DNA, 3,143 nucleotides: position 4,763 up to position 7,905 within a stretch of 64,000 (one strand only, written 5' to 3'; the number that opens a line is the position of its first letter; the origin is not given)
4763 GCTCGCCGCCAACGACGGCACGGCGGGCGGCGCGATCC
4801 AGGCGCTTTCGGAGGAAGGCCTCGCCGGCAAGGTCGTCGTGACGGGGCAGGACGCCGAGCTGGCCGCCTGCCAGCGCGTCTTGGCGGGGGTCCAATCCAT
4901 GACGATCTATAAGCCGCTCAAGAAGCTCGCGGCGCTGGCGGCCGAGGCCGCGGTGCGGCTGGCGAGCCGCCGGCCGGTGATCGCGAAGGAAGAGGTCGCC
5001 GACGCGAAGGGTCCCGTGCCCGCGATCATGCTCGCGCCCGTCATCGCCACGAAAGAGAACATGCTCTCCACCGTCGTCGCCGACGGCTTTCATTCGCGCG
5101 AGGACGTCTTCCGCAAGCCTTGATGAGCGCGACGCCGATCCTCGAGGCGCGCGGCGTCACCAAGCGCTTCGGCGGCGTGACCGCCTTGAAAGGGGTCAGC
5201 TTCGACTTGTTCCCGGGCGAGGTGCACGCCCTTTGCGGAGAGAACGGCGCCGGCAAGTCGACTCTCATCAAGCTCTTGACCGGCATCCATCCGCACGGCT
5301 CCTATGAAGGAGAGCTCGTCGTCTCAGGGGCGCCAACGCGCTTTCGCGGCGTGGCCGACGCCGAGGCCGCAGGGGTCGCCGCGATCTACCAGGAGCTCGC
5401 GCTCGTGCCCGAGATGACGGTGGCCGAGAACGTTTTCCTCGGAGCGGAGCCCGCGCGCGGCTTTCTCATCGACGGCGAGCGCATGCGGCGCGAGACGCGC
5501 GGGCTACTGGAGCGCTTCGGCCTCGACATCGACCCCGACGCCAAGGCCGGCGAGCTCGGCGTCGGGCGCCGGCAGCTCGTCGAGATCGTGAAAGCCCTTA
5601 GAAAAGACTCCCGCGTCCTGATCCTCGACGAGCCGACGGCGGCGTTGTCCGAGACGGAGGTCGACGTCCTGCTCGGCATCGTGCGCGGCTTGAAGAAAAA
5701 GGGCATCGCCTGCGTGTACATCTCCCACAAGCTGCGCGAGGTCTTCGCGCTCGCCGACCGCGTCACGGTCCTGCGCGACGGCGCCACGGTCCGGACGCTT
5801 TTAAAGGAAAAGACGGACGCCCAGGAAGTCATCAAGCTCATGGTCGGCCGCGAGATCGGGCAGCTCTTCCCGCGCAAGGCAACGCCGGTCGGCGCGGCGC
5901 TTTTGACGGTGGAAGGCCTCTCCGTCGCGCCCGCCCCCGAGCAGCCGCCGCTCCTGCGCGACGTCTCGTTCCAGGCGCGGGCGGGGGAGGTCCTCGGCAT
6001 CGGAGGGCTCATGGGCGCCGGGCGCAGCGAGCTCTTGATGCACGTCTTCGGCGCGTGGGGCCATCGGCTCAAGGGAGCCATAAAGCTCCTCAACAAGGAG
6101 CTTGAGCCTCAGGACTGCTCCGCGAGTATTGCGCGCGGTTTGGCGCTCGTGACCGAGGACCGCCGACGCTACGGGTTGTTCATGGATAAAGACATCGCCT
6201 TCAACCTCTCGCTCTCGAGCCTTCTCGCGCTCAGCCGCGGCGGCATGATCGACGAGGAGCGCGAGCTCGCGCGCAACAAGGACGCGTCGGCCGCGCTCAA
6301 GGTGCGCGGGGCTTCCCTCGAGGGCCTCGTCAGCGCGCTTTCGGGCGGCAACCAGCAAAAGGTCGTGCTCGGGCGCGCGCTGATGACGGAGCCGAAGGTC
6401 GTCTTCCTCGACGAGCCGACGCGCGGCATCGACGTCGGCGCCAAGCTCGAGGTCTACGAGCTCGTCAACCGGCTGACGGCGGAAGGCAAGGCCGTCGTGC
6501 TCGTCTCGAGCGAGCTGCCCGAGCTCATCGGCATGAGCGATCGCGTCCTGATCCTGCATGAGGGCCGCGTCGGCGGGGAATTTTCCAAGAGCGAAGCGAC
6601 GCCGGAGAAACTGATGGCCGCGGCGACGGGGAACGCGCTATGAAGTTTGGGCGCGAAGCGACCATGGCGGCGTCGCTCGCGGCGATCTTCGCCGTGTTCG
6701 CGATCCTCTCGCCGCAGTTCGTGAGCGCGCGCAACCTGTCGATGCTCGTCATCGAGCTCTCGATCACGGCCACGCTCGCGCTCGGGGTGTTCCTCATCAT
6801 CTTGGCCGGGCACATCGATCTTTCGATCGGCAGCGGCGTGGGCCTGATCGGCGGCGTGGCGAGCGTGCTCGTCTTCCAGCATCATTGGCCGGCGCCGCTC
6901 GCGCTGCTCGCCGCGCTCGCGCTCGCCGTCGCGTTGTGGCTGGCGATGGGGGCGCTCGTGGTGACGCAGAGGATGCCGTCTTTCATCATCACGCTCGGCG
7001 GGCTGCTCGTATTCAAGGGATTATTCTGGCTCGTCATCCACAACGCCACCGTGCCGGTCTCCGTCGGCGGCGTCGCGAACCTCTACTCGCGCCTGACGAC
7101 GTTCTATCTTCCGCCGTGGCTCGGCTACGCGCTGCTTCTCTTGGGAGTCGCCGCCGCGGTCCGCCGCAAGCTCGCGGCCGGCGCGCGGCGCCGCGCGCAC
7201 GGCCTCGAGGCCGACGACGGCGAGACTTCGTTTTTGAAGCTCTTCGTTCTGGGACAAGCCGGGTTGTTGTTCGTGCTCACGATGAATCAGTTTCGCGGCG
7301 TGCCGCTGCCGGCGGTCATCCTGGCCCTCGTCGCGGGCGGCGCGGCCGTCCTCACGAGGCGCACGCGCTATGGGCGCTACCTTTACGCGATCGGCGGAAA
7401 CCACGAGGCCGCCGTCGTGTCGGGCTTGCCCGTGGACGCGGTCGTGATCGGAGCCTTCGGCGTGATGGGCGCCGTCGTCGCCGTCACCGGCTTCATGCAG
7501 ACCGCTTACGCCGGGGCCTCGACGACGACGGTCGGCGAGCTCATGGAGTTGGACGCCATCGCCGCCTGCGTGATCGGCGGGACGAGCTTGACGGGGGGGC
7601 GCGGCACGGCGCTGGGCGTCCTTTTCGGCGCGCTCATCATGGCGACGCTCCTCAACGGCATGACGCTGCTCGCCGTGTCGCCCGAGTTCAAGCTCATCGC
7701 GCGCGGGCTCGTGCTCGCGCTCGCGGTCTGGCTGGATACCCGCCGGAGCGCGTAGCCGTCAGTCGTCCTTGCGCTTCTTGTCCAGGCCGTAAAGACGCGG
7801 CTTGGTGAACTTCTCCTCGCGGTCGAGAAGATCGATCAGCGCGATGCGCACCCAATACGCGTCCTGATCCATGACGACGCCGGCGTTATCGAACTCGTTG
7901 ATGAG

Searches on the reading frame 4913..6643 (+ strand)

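Call 41: search_protein_families(library=pfam, proteins=[window:4913-6643:+], max_evalue=0.001)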
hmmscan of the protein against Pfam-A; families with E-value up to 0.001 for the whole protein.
window:4913-6643:+ (576 aa): 3 families
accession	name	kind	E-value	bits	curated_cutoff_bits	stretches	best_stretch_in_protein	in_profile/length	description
PF00005.33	ABC_tran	-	2.3e-46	158.3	25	2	92-243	1-137/137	ABC transporter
PF13304.12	AAA_21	-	6.1e-06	26.9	27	0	105-124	2-21/304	AAA domain, putative AbiEii toxin, Type IV TA system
PF13401.12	AAA_22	-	0.00092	20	27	0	106-240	9-92/130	AAA domain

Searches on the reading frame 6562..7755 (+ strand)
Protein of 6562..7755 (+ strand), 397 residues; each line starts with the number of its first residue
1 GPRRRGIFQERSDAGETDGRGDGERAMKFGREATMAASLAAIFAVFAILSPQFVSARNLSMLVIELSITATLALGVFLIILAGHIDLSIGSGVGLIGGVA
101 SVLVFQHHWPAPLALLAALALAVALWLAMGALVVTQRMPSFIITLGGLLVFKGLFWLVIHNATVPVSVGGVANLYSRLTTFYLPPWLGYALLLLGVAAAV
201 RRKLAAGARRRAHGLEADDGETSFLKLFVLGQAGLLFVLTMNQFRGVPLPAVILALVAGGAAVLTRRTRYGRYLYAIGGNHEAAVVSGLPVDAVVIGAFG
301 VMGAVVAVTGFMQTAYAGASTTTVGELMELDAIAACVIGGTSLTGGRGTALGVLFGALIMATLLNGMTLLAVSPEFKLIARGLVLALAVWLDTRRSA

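Call 41: search_protein_families(library=pfam, proteins=[window:6562-7755:+], max_evalue=0.001)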
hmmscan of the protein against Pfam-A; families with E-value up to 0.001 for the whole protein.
window:6562-7755:+ (397 aa): 1 family
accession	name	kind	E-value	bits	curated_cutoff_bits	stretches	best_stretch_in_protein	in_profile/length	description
PF02653.21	BPD_transp_2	-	8.7e-26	91.1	26.8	1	59-388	2-268/269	Branched-chain amino acid transport system / permease component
